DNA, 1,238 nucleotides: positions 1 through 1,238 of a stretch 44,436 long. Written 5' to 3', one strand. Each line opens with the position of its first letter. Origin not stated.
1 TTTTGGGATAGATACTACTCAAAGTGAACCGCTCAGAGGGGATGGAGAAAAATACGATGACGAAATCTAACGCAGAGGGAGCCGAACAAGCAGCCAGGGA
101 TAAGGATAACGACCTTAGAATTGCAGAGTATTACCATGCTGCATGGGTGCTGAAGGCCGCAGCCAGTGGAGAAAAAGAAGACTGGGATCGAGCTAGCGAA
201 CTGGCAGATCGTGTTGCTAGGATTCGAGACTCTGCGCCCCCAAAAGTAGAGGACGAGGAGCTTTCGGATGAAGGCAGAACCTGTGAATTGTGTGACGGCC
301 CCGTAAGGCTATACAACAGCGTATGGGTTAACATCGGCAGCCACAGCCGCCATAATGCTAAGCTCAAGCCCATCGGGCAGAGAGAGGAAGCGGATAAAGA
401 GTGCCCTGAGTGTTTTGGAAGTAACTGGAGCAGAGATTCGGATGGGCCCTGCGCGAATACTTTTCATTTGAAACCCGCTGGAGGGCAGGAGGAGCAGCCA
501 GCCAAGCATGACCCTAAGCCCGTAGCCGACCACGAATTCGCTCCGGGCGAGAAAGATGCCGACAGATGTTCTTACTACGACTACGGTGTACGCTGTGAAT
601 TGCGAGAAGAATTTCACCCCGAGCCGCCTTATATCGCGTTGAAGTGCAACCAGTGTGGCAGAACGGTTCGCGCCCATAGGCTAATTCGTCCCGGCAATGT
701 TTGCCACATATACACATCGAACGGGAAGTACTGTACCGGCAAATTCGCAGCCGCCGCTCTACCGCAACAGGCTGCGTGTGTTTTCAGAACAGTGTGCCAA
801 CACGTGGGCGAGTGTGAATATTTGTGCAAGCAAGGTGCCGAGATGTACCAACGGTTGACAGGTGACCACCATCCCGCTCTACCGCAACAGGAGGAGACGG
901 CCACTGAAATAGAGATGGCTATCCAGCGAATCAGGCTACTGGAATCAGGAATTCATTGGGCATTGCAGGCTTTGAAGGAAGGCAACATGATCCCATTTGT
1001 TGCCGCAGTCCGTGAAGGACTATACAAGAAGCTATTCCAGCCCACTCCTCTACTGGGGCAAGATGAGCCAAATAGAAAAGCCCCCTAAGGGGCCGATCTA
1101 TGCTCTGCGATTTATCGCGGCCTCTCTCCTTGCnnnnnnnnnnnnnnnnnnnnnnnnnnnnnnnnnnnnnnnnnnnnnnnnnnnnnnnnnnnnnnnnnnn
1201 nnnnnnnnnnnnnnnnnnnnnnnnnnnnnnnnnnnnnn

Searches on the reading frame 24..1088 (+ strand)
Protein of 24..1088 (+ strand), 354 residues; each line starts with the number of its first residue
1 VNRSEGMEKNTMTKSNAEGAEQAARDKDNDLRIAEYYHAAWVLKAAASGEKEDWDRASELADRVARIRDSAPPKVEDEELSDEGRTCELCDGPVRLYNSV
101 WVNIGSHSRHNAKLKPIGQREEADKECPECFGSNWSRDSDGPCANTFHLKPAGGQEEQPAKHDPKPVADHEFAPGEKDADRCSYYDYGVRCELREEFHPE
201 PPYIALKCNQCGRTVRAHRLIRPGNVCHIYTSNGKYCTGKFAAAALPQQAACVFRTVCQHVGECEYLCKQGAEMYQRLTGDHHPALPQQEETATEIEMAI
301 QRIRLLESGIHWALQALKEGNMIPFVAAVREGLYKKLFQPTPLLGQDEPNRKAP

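Call 20: search_protein_families(library=pfam, proteins=[window:24-1088:+], max_evalue=0.01)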
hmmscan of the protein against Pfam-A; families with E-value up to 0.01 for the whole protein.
window:24-1088:+ (354 aa): 0 families

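Call 40: search_protein_families(library=phrogs, proteins=[window:24-1088:+], max_evalue=0.001)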
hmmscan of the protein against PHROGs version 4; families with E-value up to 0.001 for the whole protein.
window:24-1088:+ (354 aa): 0 families

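Call 70: find_homologous_proteins(query=window:24-1088:+, max_evalue=0.00001)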
Query window:24-1088:+ (354 aa): 2 proteins with E <= 0.00001 among 3526 candidates.
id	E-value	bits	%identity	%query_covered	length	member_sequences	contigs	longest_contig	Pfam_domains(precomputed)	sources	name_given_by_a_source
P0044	5.0e-139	482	100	58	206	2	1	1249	-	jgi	-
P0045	3.0e-11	61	55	20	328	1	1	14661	-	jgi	jgi:hypothetical protein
